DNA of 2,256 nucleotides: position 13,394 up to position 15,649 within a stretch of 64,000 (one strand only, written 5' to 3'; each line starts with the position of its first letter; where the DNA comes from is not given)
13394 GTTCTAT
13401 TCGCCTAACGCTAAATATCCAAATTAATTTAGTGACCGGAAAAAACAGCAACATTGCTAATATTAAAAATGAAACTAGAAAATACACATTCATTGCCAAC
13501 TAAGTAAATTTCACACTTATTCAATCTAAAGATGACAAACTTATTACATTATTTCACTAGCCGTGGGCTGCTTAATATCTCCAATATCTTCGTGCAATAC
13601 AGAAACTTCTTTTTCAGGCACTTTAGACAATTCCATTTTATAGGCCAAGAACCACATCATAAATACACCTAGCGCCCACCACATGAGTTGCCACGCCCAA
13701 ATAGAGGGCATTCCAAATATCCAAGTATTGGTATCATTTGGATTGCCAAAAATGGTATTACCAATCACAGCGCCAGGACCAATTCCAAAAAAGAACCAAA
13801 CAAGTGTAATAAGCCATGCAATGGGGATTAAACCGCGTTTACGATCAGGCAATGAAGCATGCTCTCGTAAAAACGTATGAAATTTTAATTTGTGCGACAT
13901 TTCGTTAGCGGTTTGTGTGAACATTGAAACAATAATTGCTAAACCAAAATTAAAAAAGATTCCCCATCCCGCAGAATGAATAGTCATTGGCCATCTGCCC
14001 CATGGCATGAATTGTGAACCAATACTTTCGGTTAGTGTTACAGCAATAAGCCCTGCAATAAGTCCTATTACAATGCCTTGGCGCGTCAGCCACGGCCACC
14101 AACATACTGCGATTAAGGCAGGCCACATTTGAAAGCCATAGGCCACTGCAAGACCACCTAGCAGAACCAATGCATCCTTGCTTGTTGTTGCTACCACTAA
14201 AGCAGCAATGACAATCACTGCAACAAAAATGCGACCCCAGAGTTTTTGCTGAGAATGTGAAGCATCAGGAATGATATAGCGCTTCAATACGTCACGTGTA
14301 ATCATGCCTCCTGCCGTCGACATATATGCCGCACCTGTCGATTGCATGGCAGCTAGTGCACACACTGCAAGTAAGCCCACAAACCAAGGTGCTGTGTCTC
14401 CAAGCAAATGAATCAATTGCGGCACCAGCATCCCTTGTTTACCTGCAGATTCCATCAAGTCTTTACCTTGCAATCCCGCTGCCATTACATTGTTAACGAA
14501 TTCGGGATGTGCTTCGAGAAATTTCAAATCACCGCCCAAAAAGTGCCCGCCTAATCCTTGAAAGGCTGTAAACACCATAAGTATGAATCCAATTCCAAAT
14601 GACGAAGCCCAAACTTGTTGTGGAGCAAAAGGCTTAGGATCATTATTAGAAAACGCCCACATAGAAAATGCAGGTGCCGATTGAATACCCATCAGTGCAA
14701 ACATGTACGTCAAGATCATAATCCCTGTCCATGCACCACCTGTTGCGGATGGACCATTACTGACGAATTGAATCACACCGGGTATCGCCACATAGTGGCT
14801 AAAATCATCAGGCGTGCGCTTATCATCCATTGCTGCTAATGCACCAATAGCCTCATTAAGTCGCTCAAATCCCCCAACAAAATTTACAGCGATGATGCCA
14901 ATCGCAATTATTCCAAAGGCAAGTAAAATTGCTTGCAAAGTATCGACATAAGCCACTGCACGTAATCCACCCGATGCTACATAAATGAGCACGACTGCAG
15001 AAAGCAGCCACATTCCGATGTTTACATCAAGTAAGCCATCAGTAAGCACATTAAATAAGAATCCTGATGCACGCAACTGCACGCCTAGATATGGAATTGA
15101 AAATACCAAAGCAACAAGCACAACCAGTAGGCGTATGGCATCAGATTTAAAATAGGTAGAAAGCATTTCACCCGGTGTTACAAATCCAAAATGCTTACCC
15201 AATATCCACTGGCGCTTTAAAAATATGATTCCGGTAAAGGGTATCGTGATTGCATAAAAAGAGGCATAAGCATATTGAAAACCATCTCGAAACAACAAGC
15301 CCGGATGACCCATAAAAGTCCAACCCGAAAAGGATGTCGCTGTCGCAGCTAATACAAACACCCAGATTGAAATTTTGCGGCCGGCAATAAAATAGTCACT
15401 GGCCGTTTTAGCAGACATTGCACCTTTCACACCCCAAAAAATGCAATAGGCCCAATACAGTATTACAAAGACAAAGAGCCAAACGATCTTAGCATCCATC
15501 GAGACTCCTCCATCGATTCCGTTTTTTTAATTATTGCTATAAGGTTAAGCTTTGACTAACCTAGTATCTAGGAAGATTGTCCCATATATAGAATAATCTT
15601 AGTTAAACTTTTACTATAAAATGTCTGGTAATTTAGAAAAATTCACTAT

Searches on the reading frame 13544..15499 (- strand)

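Call 35: search_protein_families(library=ncbifam, proteins=[window:13544-15499:-], max_evalue=0.00001)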
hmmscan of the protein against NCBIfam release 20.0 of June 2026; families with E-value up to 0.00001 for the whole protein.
window:13544-15499:- (651 aa): 7 families
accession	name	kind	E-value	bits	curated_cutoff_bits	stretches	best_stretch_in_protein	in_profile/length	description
TIGR00813.1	sss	superfamily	7.7e-37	127.3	184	1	36-483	1-411/411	sodium/solute symporter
TIGR02121.1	Na_Pro_sym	equivalog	3.7e-28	98.5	515.5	2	7-222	2-219/488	sodium/proline symporter PutP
TIGR03648.1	Na_symport_lg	subfamily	1e-24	86.9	320.75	2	367-534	356-536/547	VC_2705 family sodium/solute symporter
NF046076.1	monocarbox_MctP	equivalog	5.9e-21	74.7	625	2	9-224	9-222/481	monocarboxylate uptake permease MctP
NF011948.0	PRK15419.1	equivalog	7.1e-21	74.6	955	2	9-218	8-219/502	sodium/proline symporter PutP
TIGR02119.1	panF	equivalog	1.8e-18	66.9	328.05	1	5-218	4-216/471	sodium/pantothenate symporter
NF007790.0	PRK10484.1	equivalog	2.7e-15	56.2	401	1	6-219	6-222/527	solute:sodium symporter family transporter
